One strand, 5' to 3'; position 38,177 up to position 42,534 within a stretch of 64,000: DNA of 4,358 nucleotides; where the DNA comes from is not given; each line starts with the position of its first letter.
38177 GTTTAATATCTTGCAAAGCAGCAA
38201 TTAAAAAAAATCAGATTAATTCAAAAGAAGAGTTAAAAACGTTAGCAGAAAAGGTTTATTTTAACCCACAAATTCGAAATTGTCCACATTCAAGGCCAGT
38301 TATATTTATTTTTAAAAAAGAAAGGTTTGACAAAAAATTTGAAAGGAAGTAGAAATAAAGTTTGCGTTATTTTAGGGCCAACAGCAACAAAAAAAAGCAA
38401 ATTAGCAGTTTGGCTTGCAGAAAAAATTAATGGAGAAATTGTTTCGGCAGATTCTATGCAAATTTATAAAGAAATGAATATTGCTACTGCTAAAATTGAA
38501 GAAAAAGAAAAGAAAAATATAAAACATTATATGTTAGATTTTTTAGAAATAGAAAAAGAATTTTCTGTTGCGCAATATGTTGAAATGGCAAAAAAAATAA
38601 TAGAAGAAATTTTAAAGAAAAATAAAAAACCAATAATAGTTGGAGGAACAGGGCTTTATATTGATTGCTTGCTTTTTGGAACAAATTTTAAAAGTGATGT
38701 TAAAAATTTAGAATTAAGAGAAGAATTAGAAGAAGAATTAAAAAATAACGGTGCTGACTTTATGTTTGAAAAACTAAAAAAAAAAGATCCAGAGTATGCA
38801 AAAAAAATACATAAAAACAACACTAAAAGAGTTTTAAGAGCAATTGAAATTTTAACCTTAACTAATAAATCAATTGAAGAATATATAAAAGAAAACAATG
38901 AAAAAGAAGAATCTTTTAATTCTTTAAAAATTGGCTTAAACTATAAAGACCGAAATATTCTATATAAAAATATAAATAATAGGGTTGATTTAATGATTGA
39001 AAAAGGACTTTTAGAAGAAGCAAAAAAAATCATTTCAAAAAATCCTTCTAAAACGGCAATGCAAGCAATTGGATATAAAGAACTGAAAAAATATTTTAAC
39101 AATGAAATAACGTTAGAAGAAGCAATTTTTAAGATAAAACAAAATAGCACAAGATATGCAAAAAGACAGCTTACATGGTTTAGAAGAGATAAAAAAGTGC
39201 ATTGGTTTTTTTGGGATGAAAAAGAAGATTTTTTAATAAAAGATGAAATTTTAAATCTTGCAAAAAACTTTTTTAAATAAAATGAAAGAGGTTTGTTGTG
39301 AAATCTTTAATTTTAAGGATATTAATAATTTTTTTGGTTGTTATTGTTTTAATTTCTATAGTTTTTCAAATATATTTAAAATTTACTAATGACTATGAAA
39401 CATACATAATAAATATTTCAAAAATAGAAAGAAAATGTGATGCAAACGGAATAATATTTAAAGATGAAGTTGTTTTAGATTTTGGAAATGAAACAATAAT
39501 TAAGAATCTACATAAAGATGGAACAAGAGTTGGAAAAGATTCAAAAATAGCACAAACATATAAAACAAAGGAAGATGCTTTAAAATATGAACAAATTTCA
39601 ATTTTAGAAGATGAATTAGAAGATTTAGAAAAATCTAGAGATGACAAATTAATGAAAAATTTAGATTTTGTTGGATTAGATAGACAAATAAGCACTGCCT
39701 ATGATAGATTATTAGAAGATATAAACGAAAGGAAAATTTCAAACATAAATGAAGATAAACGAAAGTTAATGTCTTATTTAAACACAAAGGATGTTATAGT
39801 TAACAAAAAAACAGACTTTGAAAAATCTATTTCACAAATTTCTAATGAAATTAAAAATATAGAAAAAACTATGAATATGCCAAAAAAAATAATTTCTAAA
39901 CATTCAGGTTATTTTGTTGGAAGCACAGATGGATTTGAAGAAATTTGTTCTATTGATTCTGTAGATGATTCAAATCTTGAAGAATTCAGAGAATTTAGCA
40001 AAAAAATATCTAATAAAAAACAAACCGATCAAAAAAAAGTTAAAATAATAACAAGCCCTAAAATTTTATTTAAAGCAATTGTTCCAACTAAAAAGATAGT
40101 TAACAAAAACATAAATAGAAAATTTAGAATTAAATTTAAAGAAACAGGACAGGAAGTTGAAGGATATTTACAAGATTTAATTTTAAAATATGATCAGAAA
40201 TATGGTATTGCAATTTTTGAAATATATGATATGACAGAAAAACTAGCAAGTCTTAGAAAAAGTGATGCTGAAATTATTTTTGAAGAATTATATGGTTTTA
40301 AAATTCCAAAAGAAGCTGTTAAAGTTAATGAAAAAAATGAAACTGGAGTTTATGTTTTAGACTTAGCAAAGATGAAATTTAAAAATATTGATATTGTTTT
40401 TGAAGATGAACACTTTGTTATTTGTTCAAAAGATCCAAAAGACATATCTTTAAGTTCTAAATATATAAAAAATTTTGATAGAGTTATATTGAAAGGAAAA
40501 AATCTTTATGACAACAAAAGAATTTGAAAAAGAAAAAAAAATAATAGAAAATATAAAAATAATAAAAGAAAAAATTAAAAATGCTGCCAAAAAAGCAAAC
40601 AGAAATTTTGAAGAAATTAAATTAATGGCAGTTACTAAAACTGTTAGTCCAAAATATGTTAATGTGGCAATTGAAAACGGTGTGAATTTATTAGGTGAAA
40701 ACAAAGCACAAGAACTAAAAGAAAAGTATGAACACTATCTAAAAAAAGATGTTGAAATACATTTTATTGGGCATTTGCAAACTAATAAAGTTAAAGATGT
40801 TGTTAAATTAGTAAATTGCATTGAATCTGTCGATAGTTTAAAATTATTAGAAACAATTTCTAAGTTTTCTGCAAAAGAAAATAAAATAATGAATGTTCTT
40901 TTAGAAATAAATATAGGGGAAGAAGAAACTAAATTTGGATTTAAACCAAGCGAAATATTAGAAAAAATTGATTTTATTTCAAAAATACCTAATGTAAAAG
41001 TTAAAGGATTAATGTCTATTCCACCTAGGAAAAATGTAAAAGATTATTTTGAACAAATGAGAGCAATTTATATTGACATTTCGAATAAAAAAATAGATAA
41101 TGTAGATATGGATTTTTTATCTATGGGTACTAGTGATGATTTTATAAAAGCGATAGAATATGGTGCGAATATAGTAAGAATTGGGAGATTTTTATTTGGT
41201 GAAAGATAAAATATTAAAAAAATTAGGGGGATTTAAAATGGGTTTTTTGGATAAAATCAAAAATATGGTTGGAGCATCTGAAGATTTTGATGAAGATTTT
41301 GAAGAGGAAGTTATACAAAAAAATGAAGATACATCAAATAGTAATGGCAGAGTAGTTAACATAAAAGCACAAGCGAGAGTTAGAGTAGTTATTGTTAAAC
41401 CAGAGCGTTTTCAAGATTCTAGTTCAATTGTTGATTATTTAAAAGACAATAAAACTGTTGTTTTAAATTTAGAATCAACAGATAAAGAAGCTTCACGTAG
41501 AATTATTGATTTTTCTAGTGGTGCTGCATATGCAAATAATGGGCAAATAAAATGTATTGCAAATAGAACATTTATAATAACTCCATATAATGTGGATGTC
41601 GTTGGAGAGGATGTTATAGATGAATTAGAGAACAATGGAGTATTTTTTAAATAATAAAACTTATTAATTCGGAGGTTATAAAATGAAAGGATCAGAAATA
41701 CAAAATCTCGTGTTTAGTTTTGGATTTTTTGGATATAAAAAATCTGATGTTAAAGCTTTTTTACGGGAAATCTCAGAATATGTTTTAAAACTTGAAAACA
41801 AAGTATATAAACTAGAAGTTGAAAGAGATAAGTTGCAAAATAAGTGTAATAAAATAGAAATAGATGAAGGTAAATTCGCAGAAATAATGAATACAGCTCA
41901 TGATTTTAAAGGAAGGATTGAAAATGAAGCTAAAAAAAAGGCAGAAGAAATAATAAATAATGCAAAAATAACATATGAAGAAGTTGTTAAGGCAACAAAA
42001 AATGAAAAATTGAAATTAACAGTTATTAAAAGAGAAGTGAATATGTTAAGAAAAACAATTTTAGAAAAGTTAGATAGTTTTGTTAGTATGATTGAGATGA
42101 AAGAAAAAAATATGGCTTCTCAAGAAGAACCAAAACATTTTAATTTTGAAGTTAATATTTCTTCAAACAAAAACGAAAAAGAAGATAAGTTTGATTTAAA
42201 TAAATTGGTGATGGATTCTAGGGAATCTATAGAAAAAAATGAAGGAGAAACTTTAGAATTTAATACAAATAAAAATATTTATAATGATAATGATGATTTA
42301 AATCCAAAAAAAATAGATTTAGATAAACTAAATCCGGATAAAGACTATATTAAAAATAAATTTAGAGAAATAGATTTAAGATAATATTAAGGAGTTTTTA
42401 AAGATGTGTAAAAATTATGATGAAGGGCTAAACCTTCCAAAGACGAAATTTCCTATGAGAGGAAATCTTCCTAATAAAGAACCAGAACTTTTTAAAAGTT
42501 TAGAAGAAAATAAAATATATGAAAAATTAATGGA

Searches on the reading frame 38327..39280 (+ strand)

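Call 27: search_protein_families(library=pfam, proteins=[window:38327-39280:+], max_evalue=0.00001)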
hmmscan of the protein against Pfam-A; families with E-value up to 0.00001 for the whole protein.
window:38327-39280:+ (317 aa): 2 families
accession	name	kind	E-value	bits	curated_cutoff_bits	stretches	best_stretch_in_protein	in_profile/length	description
PF01715.23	IPPT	-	2.6e-84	283.2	23.6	1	45-288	1-243/243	IPP transferase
PF01745.22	IPT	-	2e-06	27.9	20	0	11-107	2-98/233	Isopentenyl transferase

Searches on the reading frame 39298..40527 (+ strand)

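Call 27: search_protein_families(library=pfam, proteins=[window:39298-40527:+], max_evalue=0.00001)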
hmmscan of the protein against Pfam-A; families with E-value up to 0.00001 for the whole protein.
window:39298-40527:+ (409 aa): 1 family
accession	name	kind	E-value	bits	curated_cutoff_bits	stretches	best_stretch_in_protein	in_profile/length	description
PF12700.13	HlyD_2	-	3.7e-46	158.1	25.1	1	9-409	15-416/416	HlyD family secretion protein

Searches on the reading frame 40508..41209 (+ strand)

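Call 27: search_protein_families(library=pfam, proteins=[window:40508-41209:+], max_evalue=0.00001)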
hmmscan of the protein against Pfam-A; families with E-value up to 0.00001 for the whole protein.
window:40508-41209:+ (233 aa): 1 family
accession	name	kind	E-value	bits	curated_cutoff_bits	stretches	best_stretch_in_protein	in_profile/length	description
PF01168.26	Ala_racemase_N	-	5e-21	75.9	24.1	1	19-232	6-218/220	Alanine racemase, N-terminal domain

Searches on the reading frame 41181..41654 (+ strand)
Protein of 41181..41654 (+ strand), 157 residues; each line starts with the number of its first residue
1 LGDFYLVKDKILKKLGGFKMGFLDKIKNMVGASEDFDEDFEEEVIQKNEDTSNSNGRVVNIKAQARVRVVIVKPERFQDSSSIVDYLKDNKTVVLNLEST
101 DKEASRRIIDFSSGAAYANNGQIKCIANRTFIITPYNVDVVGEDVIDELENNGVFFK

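Call 27: search_protein_families(library=pfam, proteins=[window:41181-41654:+], max_evalue=0.00001)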
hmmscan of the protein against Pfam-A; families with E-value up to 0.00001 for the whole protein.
window:41181-41654:+ (157 aa): 1 family
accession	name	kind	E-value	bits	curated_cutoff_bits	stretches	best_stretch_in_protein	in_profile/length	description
PF04472.17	SepF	-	1.1e-26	93.3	27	1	69-140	1-72/72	Cell division protein SepF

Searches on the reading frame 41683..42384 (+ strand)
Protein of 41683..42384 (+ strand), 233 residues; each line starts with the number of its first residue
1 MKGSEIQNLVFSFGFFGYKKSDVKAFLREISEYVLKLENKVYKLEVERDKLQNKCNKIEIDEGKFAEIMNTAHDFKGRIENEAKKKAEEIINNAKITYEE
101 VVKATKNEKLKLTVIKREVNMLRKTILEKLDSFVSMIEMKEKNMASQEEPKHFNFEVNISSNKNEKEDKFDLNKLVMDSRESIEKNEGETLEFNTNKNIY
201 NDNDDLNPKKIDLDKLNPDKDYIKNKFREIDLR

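Call 27: search_protein_families(library=pfam, proteins=[window:41683-42384:+], max_evalue=0.00001)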
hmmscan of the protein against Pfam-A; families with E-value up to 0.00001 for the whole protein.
window:41683-42384:+ (233 aa): 1 family
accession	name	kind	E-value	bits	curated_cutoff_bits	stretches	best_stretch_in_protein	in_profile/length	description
PF05103.18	DivIVA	-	5.5e-12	46.2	28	1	5-124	5-121/131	DivIVA protein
